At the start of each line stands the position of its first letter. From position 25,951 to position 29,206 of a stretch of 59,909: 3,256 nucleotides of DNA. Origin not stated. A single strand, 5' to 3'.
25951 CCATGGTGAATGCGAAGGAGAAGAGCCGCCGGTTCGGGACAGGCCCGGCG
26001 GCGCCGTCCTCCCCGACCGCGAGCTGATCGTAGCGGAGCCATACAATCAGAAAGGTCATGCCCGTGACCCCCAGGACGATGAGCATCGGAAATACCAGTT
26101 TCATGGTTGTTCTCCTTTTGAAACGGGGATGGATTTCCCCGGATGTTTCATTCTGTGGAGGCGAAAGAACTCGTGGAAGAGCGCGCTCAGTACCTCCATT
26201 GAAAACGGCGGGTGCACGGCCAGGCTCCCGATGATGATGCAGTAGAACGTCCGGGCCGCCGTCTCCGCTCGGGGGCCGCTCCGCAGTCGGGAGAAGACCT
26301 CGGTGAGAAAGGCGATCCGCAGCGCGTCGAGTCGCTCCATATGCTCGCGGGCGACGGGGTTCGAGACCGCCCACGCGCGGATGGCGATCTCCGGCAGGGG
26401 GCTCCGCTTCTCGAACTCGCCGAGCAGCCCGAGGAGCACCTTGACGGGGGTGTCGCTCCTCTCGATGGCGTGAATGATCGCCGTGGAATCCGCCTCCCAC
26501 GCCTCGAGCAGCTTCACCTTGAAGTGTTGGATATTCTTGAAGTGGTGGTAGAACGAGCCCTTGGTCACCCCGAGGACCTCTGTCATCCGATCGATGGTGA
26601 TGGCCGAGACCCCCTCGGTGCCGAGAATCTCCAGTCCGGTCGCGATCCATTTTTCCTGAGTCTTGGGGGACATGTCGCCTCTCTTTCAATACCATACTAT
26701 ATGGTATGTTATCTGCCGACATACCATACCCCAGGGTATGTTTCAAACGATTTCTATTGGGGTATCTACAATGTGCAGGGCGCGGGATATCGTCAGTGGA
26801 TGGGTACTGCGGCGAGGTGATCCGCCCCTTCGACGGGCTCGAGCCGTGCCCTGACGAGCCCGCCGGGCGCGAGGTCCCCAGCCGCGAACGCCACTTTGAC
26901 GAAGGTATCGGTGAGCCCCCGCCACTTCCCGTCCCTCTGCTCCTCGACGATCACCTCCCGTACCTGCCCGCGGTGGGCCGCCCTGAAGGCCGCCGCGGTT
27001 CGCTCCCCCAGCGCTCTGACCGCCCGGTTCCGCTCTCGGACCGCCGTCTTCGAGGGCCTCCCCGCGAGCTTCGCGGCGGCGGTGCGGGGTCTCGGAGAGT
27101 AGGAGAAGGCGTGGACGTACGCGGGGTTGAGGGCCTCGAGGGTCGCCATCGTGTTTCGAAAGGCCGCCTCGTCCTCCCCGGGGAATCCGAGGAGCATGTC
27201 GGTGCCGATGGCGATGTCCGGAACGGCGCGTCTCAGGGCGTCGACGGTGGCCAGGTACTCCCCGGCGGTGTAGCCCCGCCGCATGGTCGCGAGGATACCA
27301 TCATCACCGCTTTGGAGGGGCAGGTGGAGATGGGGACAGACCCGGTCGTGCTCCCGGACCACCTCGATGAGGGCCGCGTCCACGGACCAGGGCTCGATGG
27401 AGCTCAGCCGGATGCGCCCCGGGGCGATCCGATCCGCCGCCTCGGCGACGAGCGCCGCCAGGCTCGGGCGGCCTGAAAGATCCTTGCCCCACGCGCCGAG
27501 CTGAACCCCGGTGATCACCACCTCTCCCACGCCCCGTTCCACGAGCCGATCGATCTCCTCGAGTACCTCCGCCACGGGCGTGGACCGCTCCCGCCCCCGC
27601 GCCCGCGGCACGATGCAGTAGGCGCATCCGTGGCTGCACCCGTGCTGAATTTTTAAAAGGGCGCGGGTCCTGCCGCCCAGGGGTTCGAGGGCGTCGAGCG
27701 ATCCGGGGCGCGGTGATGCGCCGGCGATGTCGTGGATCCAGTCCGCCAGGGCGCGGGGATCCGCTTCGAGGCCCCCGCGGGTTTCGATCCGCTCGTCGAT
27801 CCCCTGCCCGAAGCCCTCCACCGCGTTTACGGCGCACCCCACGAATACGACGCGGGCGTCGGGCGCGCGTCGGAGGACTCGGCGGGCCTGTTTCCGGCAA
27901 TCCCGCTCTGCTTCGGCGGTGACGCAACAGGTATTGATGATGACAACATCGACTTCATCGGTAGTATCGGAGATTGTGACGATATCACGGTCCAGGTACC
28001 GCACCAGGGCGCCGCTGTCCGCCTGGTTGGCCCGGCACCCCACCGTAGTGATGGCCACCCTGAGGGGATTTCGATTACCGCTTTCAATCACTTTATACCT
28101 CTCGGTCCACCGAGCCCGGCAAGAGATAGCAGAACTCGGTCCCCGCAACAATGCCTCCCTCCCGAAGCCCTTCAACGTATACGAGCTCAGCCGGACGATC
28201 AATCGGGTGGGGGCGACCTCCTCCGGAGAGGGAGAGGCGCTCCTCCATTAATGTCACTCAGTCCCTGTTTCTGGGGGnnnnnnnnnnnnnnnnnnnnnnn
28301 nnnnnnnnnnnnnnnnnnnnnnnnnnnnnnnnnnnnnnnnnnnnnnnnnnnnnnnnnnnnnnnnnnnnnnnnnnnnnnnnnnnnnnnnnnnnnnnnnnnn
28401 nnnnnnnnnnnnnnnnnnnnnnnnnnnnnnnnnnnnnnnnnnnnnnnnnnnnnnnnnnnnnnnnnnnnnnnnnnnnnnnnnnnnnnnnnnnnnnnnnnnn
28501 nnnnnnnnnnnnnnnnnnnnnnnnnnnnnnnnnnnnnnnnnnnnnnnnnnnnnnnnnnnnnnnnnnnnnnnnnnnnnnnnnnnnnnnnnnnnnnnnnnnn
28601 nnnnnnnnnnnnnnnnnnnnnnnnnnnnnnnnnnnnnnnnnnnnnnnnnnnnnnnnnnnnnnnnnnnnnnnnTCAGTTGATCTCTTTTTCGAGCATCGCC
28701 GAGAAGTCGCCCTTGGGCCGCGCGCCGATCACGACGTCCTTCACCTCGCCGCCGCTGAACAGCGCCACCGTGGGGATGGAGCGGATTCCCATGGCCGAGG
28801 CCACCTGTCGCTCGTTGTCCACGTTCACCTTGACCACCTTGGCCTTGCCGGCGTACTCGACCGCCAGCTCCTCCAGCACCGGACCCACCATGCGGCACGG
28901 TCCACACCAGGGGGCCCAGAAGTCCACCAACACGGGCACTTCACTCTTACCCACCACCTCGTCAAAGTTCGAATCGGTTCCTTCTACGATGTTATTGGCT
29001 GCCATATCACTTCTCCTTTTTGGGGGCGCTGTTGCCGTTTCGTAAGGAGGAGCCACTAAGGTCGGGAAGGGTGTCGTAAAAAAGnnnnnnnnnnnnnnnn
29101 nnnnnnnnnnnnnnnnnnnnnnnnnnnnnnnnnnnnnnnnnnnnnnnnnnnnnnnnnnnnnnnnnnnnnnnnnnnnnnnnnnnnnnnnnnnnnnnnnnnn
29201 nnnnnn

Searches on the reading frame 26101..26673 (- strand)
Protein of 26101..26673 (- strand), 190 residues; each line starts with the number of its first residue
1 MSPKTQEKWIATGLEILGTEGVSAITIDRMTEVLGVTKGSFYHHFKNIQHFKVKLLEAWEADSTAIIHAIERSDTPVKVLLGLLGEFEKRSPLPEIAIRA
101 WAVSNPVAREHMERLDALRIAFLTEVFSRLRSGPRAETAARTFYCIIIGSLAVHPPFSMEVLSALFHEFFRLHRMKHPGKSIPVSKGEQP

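Call 29: search_protein_families(library=pfam, proteins=[window:26101-26673:-], max_evalue=0.001)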
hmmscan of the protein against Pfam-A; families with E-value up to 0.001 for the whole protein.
window:26101-26673:- (190 aa): 1 family
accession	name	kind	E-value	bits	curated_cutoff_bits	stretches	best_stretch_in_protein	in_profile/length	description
PF00440.29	TetR_N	-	2.6e-06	27.5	24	1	10-48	2-40/47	Bacterial regulatory proteins, tetR family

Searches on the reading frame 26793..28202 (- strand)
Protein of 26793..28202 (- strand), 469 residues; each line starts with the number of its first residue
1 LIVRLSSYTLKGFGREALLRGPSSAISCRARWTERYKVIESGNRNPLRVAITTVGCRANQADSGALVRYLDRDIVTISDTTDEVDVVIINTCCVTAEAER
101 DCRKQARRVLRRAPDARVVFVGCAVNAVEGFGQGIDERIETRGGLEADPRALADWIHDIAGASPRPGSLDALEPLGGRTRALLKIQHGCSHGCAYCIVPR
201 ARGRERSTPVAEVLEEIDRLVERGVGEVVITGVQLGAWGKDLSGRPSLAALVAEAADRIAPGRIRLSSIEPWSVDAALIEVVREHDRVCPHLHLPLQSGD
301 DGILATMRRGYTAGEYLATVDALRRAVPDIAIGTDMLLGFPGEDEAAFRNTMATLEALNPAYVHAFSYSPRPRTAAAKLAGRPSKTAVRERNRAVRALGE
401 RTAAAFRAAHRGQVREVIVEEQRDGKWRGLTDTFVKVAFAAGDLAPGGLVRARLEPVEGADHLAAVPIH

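Call 29: search_protein_families(library=pfam, proteins=[window:26793-28202:-], max_evalue=0.001)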
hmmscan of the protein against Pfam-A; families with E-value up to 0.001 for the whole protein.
window:26793-28202:- (469 aa): 2 families
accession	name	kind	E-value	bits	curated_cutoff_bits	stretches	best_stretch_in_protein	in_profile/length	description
PF04055.27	Radical_SAM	-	2.7e-23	83.4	29.5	1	184-353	2-164/166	Radical SAM superfamily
PF00919.26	UPF0004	-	3.5e-17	62.7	27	1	48-127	1-81/98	Uncharacterized protein family UPF0004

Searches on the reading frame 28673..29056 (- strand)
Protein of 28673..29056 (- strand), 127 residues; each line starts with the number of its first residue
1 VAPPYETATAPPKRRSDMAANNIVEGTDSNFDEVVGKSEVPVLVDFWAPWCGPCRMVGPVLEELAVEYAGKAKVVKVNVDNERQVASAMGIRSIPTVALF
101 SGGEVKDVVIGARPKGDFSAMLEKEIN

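Call 29: search_protein_families(library=pfam, proteins=[window:28673-29056:-], max_evalue=0.001)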
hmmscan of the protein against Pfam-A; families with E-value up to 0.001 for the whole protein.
window:28673-29056:- (127 aa): 6 families
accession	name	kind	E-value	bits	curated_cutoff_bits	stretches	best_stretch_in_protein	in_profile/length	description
PF00085.26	Thioredoxin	-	3.6e-30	104.5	23.5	1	23-123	2-102/103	Thioredoxin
PF13098.12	Thioredoxin_2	-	8.7e-10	39.3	27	1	37-122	3-104/104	Thioredoxin-like domain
PF13905.12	Thioredoxin_8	-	3.6e-06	27.6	27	1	41-84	3-48/94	Thioredoxin-like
PF08534.16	Redoxin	-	1.4e-05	25.4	26.6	1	41-101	30-93/148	Redoxin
PF00578.27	AhpC-TSA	-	5.7e-05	23.5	26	1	26-89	15-77/124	AhpC/TSA family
PF14595.12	Thioredoxin_9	-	0.00028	21.2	25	1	46-115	48-119/129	Thioredoxin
